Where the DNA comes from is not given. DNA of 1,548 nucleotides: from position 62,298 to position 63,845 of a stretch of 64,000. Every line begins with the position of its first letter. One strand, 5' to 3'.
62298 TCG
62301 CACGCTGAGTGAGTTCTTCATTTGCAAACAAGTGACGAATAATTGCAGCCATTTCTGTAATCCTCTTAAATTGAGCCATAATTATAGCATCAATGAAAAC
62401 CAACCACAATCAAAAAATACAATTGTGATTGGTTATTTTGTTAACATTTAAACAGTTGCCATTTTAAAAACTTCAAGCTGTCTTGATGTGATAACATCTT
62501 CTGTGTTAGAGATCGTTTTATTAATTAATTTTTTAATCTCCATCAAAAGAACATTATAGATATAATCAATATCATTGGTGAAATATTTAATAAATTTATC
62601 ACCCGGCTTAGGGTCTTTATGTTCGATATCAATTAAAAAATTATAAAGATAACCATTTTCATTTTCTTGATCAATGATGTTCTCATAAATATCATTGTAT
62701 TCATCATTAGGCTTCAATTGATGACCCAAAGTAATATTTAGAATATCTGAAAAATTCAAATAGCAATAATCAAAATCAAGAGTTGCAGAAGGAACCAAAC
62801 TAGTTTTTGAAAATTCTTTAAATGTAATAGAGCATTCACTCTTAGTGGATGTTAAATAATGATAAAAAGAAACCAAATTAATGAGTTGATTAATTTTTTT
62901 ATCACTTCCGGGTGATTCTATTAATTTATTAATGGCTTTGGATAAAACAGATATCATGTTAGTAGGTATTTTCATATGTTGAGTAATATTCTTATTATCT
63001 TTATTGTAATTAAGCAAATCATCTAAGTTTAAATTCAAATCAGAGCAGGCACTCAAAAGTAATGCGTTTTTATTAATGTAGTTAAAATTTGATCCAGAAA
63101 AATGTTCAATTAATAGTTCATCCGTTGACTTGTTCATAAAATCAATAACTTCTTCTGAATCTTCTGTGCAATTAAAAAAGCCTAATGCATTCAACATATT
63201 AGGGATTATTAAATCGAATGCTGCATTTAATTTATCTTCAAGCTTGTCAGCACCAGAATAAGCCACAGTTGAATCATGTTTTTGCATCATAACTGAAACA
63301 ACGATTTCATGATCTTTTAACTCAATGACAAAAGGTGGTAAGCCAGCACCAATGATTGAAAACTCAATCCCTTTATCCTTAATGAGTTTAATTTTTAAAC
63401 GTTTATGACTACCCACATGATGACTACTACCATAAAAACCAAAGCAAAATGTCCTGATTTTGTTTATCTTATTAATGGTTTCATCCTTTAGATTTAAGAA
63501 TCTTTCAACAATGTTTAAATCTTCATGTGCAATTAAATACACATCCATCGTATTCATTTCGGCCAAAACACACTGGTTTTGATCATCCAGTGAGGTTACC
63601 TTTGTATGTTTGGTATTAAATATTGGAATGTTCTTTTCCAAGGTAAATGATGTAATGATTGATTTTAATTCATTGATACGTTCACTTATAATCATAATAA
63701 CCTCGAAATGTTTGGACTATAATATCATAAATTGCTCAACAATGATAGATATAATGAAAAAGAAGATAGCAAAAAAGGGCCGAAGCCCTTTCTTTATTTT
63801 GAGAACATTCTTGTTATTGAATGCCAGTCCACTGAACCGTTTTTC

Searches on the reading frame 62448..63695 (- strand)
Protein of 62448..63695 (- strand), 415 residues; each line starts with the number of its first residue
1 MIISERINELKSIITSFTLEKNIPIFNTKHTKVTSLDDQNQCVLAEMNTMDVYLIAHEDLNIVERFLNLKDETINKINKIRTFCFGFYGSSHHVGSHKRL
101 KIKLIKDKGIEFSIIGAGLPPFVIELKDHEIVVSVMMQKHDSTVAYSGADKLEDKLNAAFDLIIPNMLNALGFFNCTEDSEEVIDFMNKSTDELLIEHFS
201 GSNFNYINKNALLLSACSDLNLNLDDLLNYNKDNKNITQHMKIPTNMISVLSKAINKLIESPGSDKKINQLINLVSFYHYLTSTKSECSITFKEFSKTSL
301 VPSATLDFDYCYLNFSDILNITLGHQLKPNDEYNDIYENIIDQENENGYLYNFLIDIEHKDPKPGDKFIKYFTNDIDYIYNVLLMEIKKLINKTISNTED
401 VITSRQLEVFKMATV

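Call 10: search_dna_similar(collection=phages, query=window:62448-63695:-, mode=protein, max_evalue=0.001)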
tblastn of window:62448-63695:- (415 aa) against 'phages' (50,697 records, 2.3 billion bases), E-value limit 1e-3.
No match.

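Call 11: search_protein_families(library=pfam, proteins=[window:62448-63695:-], max_evalue=0.01)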
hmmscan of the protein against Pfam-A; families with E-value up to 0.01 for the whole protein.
window:62448-63695:- (415 aa): 0 families

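Call 12: search_protein_families(library=phrogs, proteins=[window:62448-63695:-], max_evalue=0.001)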
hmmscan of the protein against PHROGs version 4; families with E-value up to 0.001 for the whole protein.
window:62448-63695:- (415 aa): 0 families

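Call 58: search_dna_similar(collection=plasmids, query=window:62448-63695:-, mode=protein, max_evalue=0.00001, max_rows=12)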
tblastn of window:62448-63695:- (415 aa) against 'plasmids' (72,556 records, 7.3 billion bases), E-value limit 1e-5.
No match.
